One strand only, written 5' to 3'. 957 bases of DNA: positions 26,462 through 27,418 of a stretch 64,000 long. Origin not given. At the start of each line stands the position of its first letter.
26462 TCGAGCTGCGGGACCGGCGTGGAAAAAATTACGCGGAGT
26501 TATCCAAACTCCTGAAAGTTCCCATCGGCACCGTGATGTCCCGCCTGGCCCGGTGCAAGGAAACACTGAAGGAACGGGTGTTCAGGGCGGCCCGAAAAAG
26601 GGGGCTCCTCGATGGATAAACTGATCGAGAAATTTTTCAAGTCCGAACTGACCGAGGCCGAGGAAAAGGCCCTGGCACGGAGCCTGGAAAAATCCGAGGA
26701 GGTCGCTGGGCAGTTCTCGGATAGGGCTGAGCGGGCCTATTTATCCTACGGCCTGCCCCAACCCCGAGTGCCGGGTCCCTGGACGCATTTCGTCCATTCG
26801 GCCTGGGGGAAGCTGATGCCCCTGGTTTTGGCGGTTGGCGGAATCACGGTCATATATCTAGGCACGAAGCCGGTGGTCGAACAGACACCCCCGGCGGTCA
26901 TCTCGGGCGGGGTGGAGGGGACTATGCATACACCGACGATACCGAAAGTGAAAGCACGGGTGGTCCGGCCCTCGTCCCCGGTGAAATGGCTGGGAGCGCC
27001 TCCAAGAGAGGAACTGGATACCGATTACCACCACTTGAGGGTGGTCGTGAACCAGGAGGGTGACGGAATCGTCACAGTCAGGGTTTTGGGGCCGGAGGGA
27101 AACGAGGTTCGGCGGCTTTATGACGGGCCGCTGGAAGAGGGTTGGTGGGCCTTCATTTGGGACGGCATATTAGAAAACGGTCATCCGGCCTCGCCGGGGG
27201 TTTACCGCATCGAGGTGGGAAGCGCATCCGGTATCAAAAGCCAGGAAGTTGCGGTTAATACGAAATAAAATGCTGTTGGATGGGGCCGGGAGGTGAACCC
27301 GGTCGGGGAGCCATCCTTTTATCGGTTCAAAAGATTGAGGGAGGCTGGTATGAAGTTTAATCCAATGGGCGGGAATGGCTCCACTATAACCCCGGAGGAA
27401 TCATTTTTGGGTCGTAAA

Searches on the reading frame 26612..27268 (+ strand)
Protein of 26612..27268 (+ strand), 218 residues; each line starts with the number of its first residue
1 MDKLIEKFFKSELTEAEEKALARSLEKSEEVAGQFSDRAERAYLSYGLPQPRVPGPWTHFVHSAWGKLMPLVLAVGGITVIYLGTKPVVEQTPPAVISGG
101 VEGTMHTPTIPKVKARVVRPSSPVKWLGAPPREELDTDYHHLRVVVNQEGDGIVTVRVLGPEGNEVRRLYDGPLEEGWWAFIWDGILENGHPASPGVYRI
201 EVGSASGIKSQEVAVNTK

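Call 3: search_protein_families(library=pfam, proteins=[window:26612-27268:+], max_evalue=0.1)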
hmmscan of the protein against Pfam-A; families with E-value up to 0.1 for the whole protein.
window:26612-27268:+ (218 aa): 1 family
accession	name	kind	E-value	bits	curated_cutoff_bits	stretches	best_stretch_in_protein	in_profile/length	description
PF13860.13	FlgD_ig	-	6.7e-07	29.6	27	1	154-206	25-77/79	FlgD Ig-like domain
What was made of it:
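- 26612..27268 (+): Putative membrane anti-sigma factor. It has three N-terminal helices, a TM helix (aa 64-84), a disordered Pro-rich linker, and a periplasmic CTD/FlgD-Ig-type beta-sandwich (aa 143-215). It overlaps the sigma gene's stop by 8 nt. It scores 29.6 bits on FlgD_ig (call 3).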

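Call 4: search_protein_families(library=ncbifam, proteins=[window:26612-27268:+], max_evalue=0.1)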
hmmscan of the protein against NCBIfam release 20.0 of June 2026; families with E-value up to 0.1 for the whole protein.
window:26612-27268:+ (218 aa): 3 families
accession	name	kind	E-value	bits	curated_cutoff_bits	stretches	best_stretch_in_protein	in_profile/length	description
NF005176.1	PRK06655.1-1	equivalog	4.8e-07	29.9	230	1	143-215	88-160/197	flagellar hook assembly protein FlgD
NF009276.0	PRK12633.1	equivalog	4.6e-05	23.2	383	1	152-214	129-190/234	flagellar basal body rod modification protein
NF009277.0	PRK12634.1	equivalog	0.095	12.8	333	0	144-202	114-172/221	flagellar basal body rod modification protein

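Call 64: find_homologous_proteins(query=window:26612-27268:+, max_evalue=0.001)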
Query window:26612-27268:+ (218 aa): 1 proteins with E <= 0.001 among 628 candidates.
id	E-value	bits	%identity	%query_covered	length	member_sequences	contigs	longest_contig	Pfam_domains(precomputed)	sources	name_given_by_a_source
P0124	3.6e-35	139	41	99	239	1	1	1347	PF13860.13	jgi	jgi:hypothetical protein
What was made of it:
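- Tried and rejected: The single-sequence search returned one hit (call 64).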

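Call 67: search_solved_structures(query=A5, max_evalue=10, show_alignments=0)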
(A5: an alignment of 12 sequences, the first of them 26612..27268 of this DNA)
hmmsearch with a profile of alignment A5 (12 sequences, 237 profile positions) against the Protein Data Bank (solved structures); distinct sequences matched with E-value up to 10: 17.
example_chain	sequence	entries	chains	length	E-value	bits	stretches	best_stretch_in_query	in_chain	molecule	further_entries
7eh9_A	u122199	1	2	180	1.5e-09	41.4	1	165-224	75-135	Basal-body rod modification protein FlgD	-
7bhq_A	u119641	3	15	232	2.1e-09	40.9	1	165-224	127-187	Basal-body rod modification protein FlgD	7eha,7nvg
3osv_A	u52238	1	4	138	8.1e-07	32.4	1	170-222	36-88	Flagellar basal-body rod modification protein FlgD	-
3c12_A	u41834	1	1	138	9.6e-06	28.9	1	164-223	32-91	Flagellar protein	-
4zzf_A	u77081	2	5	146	0.0029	20.8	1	174-230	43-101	Flagellar basal body rod modification protein | Basal-body rod modification protein FlgD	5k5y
4zzk_A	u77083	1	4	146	0.0029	20.8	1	174-230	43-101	Basal-body rod modification protein FlgD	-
8vrw_B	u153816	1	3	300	0.33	14.1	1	139-201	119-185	HLA class II histocompatibility antigen, DRB1 beta chain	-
1bx2_B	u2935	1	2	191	0.39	13.8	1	139-201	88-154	PROTEIN (HLA-DR2)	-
1ymm_B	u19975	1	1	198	0.43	13.7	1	139-201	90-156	HLA class II histocompatibility antigen, DR beta chain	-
2wbj_B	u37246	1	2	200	0.43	13.7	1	139-201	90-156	HLA CLASS II HISTOCOMPATIBILITY ANTIGEN, DRB1-15 BETA CHAIN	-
6cpo_B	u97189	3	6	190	0.44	13.7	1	139-201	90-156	HLA-DRB1 protein | HLA class II histocompatibility antigen, DRB1 beta chain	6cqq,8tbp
9hmf_O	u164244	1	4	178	0.49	13.5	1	59-133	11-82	Flagellar protein FliL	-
5v4m_F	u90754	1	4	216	0.53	13.4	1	139-201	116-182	alpha3(135-145)-HLA-DRB1*15:01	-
30je_A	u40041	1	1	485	1.2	12.2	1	68-142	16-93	Envelope glycoprotein C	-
7ml7_B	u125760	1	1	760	1.3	12.1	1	34-93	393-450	Chondroitin sulfate proteoglycan 4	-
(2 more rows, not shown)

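Call 82: find_homologous_proteins(query=A5, max_evalue=0.001)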
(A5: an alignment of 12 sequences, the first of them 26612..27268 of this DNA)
Query A5 (12 sequences) (218 aa, profile of the alignment): 15 proteins with E <= 0.001 among 8000 candidates.
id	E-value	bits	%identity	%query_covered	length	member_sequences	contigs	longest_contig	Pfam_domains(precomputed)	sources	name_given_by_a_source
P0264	1.4e-80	289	41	99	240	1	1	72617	PF13860.13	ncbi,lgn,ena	-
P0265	8.8e-76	273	29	99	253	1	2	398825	PF13860.13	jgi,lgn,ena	jgi:hypothetical protein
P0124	1.6e-74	269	41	99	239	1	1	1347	PF13860.13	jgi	jgi:hypothetical protein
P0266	1.8e-65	239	49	99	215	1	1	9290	PF13860.13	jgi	jgi:hypothetical protein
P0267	1.3e-63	233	25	99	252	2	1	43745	PF13860.13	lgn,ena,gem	-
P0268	2.9e-59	219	48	100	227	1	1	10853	PF13860.13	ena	-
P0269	3.0e-59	219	46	99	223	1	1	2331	PF13860.13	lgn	-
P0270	2.6e-55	206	29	98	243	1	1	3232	PF13860.13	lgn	-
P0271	5.0e-54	202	25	98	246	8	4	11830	PF13860.13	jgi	jgi:hypothetical protein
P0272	6.8e-53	198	28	98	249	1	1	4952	PF13860.13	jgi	jgi:hypothetical protein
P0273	1.3e-52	197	28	99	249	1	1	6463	PF13860.13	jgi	jgi:hypothetical protein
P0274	7.5e-50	188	32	53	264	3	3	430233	PF13860.13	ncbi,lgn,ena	-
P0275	1.0e-44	171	36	99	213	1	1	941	PF13860.13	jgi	-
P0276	4.6e-44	169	42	34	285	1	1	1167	PF13860.13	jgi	jgi:hypothetical protein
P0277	1.4e-13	69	34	34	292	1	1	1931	PF13860.13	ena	-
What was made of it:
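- Tried and rejected: The profile search returned 15 (call 82).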

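Call 83: find_encoding_contigs(protein=P0274, flank=8000, max_places=1)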
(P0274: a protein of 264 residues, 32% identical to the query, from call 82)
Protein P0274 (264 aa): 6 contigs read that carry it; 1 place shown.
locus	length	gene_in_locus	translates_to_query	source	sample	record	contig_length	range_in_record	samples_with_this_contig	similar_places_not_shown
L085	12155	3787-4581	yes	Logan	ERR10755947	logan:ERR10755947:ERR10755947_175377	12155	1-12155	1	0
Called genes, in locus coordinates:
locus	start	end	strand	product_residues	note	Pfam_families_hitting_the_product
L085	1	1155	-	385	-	?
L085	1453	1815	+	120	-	PF18962:Por_Secre_tail (faint)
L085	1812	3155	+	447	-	PF00515:TPR_1 (weak), PF07719:TPR_2 (weak)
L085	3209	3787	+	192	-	PF04542:Sigma70_r2, PF08281:Sigma70_r4_2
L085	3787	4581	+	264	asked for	PF13860:FlgD_ig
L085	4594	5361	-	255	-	PF12697:Abhydrolase_6, PF00561:Abhydrolase_1, PF12146:Hydrolase_4 (weak)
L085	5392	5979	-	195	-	PF13671:AAA_33 (weak), PF01202:SKI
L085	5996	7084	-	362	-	-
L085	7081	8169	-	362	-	PF21088:MS_channel_1st, PF00924:MS_channel_2nd, PF21082:MS_channel_3rd (weak)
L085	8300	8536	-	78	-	PF09413:DUF2007 (faint)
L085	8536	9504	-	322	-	-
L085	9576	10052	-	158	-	PF00027:cNMP_binding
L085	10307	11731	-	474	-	PF05673:DUF815, PF13191:AAA_16 (weak), PF20720:nSTAND3 (weak), PF00004:AAA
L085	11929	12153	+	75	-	?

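Call 84: find_encoding_contigs(protein=P0267, flank=8000, max_places=1)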
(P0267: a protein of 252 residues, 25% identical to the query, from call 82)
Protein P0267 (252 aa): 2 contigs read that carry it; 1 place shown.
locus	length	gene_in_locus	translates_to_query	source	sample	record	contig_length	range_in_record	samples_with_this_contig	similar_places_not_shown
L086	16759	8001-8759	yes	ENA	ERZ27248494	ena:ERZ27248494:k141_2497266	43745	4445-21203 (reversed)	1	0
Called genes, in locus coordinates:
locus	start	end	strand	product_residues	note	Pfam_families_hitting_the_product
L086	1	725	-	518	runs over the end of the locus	PF14378:PAP2_3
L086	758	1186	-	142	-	PF00903:Glyoxalase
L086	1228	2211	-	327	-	PF01210:NAD_Gly3P_dh_N, PF02558:ApbA, PF03446:NAD_binding_2, PF03721:UDPG_MGDP_dh_N (faint), PF03807:F420_oxidored (weak), PF07479:NAD_Gly3P_dh_C, PF20618:GPD_NAD_C_bact (weak)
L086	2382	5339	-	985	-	-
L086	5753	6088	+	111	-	-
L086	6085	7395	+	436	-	PF00515:TPR_1 (faint)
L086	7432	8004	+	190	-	PF04542:Sigma70_r2, PF08281:Sigma70_r4_2, PF04545:Sigma70_r4 (weak)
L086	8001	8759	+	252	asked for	PF13860:FlgD_ig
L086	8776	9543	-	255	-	PF12697:Abhydrolase_6, PF12146:Hydrolase_4 (weak), PF00561:Abhydrolase_1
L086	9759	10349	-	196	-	PF13238:AAA_18 (weak), PF13671:AAA_33 (weak), PF01202:SKI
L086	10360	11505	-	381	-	-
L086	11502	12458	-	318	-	-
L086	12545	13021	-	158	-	PF00027:cNMP_binding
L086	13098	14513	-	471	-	PF05673:DUF815, PF13191:AAA_16 (weak), PF00004:AAA, PF20720:nSTAND3 (faint)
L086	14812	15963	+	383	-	PF04055:Radical_SAM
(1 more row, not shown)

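Call 85: find_encoding_contigs(protein=P0271, flank=8000, max_places=1)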
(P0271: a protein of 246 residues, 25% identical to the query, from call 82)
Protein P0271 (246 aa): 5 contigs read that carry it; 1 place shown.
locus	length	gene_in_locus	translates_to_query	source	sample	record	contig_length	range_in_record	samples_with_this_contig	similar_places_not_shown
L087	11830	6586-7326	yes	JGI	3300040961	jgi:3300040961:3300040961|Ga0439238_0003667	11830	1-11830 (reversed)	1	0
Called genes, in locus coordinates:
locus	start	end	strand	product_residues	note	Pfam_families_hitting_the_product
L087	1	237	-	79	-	?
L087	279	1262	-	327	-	PF01210:NAD_Gly3P_dh_N, PF02558:ApbA, PF03446:NAD_binding_2, PF03807:F420_oxidored (weak), PF07479:NAD_Gly3P_dh_C, PF20618:GPD_NAD_C_bact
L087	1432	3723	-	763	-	-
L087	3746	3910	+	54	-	-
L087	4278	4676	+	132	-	-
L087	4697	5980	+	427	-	-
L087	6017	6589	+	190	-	PF04542:Sigma70_r2, PF08281:Sigma70_r4_2, PF04545:Sigma70_r4 (weak)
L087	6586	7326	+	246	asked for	PF13860:FlgD_ig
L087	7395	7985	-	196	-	PF13238:AAA_18 (weak), PF13671:AAA_33 (weak), PF01202:SKI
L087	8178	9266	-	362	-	-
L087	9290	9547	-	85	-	PF09413:DUF2007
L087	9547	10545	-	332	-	-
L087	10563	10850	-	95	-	PF00027:cNMP_binding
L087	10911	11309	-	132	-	-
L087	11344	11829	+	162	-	?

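Call 100: predict_structure(alignment_id=A6)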
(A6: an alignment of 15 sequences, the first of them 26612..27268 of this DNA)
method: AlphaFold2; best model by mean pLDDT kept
length: 218 residues; sequences in the alignment: 15
mean_pLDDT: 75.5   pTM: 0.41
mean pLDDT of the five models: 75.5, 75.2, 75.0, 74.2, 70.2
residues with pLDDT >= 90: 59; 70-90: 88; 50-70: 31; < 50: 40
segments of 3 or more residues with pLDDT < 50: 89-122, 128-132
pLDDT, mean of each block of 10 residues (from residue 1): 73 83 83 84 80 65 80 87 66 44 45 40 49 53 83 95 96 92 92 94 93 86
secondary structure, 60 per line:
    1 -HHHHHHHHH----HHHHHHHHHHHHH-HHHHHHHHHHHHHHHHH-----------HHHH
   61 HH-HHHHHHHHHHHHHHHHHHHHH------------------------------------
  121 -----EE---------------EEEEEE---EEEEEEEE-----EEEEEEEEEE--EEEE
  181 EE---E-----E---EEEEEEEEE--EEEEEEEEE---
elements in order: H2-10 H15-27 H29-45 H57-62 H64-84 E143-148 E152-159 E165-174 E177-182 E196-204 E207-215
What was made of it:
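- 26612..27268 (+): The AF2 model is in call 100.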

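Call 102: fold_search(model_id=the predicted structure, library=pdb)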
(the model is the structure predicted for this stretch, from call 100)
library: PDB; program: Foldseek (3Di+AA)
matches with E <= 10: 1573; with E <= 0.001: 6
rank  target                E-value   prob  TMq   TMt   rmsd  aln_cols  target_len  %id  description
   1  3osv_D                2.0e-04  1.00  0.28  0.46   6.5        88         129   25  The crytsal structure of FLGD from P. Aeruginosa (released 2011-05-04)
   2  3osv_C                4.1e-04  1.00  0.28  0.45   6.5        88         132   25  The crytsal structure of FLGD from P. Aeruginosa (released 2011-05-04)
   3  3osv_B                6.9e-04  1.00  0.29  0.46   4.2        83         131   23  The crytsal structure of FLGD from P. Aeruginosa (released 2011-05-04)
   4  7eh9_A                7.3e-04  1.00  0.27  0.43   3.6        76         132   24  Crystal structure of the flagellar hook cap fragment from Salmonella enterica serovar Typhimurium (released 2021-11-24)
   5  7bhq_B                8.2e-04  1.00  0.29  0.30   3.6        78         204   24  In situ assembled Salmonella FlgD hook cap complex (released 2021-05-05)
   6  7bhq_C                9.3e-04  1.00  0.28  0.30   4.6        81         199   22  In situ assembled Salmonella FlgD hook cap complex (released 2021-05-05)
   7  7eha_B                1.1e-03  1.00  0.28  0.36   3.8        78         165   24  Crystal structure of the flagellar hook cap from Salmonella enterica serovar Typhimurium (released 2021-11-24)
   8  3osv_A                1.2e-03  1.00  0.29  0.46   5.8        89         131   22  The crytsal structure of FLGD from P. Aeruginosa (released 2011-05-04)
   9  7bhq_D                1.5e-03  1.00  0.27  0.29   4.7        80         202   26  In situ assembled Salmonella FlgD hook cap complex (released 2021-05-05)
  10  1xf1_A                1.6e-03  1.00  0.21  0.06   4.9        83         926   20  Structure of C5a peptidase- a key virulence factor from Streptococcus (released 2005-11-22)
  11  7eha_C                1.7e-03  1.00  0.28  0.37   4.4        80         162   24  Crystal structure of the flagellar hook cap from Salmonella enterica serovar Typhimurium (released 2021-11-24)
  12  7eh9_B                1.9e-03  1.00  0.28  0.43   3.7        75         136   25  Crystal structure of the flagellar hook cap fragment from Salmonella enterica serovar Typhimurium (released 2021-11-24)
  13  7bhq_A                1.9e-03  1.00  0.29  0.31   5.0        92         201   24  In situ assembled Salmonella FlgD hook cap complex (released 2021-05-05)
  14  7eha_A                2.2e-03  1.00  0.27  0.33   4.4        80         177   22  Crystal structure of the flagellar hook cap from Salmonella enterica serovar Typhimurium (released 2021-11-24)
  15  3c12                  3.6e-03  1.00  0.26  0.40   5.2        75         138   25  Crystal Structure of FlgD from Xanthomonas campestris: Insights into the Hook Capping Essential for Flagellar Assembly (released 2008-12-09)
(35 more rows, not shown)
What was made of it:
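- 26612..27268 (+): Foldseek finds FlgD Ig first, then the PorZ, PorU, RemZ and RemA CTDs (call 102).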
